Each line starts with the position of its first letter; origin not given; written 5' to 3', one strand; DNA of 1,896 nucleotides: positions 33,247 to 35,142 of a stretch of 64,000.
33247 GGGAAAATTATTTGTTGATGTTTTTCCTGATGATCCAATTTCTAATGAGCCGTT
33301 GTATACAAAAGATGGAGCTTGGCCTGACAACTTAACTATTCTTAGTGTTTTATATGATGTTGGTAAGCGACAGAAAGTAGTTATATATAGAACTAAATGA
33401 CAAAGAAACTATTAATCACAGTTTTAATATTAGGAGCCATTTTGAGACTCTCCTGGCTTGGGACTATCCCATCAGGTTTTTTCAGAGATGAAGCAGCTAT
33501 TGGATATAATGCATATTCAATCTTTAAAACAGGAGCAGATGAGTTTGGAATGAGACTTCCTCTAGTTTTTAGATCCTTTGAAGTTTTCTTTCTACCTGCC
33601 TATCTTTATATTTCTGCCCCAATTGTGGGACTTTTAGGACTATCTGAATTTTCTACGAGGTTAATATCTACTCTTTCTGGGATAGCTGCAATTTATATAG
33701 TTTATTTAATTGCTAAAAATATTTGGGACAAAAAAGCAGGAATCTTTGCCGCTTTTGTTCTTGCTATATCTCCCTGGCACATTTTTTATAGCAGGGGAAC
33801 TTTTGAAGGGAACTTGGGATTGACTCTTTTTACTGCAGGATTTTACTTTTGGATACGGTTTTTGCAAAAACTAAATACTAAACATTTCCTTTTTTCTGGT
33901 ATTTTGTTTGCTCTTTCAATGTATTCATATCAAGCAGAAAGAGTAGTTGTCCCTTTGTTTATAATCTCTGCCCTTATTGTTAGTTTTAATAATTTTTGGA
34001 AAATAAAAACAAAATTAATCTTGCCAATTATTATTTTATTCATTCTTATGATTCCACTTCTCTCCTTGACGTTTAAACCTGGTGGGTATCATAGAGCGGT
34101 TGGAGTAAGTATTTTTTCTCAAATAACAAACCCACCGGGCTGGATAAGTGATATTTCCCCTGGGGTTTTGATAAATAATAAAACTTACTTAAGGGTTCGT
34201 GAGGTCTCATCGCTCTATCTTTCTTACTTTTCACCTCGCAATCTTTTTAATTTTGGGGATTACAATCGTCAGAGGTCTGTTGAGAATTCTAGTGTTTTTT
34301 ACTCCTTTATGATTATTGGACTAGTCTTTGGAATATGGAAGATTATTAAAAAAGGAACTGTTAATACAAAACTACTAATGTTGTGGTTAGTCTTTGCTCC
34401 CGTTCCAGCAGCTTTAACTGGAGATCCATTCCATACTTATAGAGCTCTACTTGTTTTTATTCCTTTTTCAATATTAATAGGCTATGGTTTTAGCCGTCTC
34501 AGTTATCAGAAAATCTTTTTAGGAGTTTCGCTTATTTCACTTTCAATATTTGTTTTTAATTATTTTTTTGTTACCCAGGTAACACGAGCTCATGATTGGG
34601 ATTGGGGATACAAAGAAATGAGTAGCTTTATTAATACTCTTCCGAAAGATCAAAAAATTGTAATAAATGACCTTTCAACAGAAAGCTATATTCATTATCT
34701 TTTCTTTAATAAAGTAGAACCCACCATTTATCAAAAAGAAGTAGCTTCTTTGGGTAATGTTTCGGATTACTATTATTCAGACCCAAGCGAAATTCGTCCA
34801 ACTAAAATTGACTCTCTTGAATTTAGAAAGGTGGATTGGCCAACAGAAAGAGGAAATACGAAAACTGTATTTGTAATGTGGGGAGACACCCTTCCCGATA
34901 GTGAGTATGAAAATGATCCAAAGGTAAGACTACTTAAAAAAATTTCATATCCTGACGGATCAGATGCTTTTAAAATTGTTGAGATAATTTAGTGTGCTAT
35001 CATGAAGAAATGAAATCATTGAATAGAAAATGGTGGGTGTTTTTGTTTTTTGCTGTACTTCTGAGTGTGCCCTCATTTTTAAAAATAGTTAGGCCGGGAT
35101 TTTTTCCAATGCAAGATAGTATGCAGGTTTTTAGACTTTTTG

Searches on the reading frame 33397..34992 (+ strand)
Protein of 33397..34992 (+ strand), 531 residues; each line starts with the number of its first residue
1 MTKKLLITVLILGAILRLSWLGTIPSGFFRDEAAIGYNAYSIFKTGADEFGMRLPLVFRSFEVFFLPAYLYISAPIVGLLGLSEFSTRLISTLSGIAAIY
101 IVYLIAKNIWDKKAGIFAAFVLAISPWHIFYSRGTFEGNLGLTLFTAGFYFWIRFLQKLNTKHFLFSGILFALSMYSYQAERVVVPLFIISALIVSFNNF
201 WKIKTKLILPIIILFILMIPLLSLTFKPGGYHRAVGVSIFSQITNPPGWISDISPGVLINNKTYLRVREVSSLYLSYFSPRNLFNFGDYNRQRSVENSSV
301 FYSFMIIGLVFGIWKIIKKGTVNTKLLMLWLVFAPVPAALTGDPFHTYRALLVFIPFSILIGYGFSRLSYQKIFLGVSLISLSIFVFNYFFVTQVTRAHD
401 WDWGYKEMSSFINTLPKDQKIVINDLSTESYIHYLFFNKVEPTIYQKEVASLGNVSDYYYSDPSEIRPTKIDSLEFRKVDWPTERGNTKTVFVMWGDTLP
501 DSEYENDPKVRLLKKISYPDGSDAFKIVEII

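Call 6: search_protein_families(library=pfam, proteins=[window:33397-34992:+], max_evalue=0.01)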
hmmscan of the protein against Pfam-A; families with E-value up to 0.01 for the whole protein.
window:33397-34992:+ (531 aa): 1 family
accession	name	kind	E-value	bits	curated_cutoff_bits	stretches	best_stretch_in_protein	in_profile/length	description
PF13231.12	PMT_2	-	2.1e-16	61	26.1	1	67-222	4-158/160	Dolichyl-phosphate-mannose-protein mannosyltransferase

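Call 56: search_protein_families(library=ncbifam, proteins=[window:33397-34992:+], max_evalue=1)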
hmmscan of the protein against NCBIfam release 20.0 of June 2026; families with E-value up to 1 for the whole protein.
window:33397-34992:+ (531 aa): 3 families
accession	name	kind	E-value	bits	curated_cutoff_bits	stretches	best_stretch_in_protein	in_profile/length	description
TIGR03663.1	TIGR03663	subfamily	4.1e-13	49.1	126.25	1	5-197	3-183/435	flippase activity-associated protein Agl23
TIGR04154.1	archaeo_STT3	subfamily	5.3e-05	21.8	450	1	84-204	88-234/831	oligosaccharyl transferase, archaeosortase A system-associated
NF047440.1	LA3751_2_3_fam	subfamily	0.00013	20.9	200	2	67-222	83-236/460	LA_3751/LA_3752 family putative glycosyltransferase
